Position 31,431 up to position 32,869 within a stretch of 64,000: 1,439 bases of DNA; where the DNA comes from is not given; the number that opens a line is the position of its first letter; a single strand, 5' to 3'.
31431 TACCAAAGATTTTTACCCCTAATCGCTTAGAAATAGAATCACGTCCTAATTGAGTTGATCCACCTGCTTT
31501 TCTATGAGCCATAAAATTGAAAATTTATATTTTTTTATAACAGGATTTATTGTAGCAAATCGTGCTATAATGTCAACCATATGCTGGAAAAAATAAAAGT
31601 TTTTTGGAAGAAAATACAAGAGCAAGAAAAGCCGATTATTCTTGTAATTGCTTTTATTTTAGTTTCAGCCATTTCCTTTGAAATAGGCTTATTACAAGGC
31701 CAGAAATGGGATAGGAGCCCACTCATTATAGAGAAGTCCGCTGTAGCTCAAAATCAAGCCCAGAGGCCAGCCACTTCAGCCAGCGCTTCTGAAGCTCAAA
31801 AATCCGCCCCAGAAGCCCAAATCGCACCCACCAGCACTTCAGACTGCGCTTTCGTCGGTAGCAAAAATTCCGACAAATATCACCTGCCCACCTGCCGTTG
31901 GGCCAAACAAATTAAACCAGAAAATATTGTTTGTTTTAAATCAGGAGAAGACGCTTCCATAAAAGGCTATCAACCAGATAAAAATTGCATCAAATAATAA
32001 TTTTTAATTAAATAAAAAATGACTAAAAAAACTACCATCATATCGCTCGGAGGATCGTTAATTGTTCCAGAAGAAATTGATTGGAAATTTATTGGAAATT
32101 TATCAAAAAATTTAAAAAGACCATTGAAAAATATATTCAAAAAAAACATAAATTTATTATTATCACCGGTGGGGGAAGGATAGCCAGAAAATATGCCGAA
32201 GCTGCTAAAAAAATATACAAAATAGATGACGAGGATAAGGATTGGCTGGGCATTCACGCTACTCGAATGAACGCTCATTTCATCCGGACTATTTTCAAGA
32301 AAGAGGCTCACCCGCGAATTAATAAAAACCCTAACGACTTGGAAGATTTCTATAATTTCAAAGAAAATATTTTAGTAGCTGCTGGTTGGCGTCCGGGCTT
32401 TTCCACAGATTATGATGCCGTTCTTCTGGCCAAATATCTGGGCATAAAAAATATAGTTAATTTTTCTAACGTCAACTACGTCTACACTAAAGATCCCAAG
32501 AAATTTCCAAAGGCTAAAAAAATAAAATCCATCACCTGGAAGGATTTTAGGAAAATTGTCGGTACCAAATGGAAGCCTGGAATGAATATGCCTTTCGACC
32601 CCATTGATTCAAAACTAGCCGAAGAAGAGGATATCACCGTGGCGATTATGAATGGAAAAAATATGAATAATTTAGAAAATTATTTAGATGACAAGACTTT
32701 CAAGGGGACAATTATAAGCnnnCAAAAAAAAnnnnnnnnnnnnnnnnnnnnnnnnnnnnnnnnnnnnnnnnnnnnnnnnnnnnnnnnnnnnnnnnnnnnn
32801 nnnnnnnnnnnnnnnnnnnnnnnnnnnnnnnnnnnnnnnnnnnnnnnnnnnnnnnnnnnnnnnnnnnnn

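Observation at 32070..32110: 11-bp tandem duplication (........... x2) disrupts a pyrH-like UMP kinase gene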

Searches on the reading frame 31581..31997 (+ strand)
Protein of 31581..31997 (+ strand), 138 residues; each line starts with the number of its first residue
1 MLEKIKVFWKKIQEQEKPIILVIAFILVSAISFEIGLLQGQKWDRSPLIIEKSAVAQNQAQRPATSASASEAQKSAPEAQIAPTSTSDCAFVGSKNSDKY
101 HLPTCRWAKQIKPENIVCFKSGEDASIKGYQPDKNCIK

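Call 31: search_protein_families(library=pfam, proteins=[window:31581-31997:+], max_evalue=0.001)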
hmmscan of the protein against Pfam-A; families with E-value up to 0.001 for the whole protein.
window:31581-31997:+ (138 aa): 1 family
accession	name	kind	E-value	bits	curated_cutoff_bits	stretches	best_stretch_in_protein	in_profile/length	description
PF02805.21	Ada_Zn_binding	-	0.00016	22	23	1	88-136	15-62/65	Metal binding domain of Ada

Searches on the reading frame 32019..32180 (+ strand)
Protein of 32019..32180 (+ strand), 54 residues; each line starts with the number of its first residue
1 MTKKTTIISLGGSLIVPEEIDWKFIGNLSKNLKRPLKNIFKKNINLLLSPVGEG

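Call 41: list_cluster_members(proteins=[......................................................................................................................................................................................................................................, window:32019-32180:+, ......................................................])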
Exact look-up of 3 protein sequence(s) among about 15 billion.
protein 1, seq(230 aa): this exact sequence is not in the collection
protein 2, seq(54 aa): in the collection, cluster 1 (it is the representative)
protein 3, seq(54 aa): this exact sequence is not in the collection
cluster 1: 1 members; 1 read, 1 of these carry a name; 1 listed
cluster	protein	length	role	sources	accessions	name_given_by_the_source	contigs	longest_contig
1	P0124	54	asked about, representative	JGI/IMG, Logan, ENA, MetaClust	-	\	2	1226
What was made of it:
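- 32019..32183 (+): Head ORF in frame 0, 54 aa. The first 25 residues are genuine UMP kinase (strand beta1 and the SLGGS beta1-alphaA loop); the remaining 29 are out-of-frame. This exact 54-aa product is on record in JGI, Logan and ENA (call 41).
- The exact 230-aa sequence is absent from about 15 billion proteins (call 41).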

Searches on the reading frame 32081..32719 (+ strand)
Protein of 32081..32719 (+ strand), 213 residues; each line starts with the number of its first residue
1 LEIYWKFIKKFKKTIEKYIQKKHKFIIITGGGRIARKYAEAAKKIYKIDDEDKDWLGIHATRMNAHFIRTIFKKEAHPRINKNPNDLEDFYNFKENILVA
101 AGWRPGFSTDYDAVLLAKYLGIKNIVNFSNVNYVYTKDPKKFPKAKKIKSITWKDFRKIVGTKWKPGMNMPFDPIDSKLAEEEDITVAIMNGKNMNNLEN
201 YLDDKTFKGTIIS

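Call 12: find_encoding_contigs(protein=window:32081-32719:+, flank=3000)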
Protein seq(213 aa) (213 aa): 7 contigs read that carry it; 4 places shown.
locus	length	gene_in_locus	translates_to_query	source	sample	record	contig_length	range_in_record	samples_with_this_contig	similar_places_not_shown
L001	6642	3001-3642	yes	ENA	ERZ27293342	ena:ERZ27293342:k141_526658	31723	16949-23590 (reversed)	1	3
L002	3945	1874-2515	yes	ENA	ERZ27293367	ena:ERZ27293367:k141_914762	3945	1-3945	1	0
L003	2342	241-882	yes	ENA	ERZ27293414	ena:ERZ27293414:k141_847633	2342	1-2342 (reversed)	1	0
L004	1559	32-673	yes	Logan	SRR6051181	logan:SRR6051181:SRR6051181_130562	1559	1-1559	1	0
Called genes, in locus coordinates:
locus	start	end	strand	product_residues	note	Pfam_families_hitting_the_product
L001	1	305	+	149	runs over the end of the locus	PF01281:Ribosomal_L9_N, PF03948:Ribosomal_L9_C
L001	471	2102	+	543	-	PF01656:CbiA (weak), PF06418:CTP_synth_N, PF00117:GATase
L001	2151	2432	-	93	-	PF01016:Ribosomal_L27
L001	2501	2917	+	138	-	-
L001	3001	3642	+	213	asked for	PF00696:AA_kinase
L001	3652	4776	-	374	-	PF01930:Cas_Cas4 (faint), PF12705:PDDEXK_1, PF24091:DUF7376 (faint)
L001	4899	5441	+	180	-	PF01814:Hemerythrin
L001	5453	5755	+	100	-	PF07883:Cupin_2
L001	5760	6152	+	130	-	PF02082:Rrf2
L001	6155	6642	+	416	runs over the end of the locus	PF00266:Aminotran_5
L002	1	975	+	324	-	?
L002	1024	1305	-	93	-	PF01016:Ribosomal_L27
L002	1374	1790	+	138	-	-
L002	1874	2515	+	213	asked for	PF00696:AA_kinase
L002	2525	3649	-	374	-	PF01930:Cas_Cas4 (faint), PF12705:PDDEXK_1, PF24091:DUF7376 (faint)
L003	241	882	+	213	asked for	PF00696:AA_kinase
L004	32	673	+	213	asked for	PF00696:AA_kinase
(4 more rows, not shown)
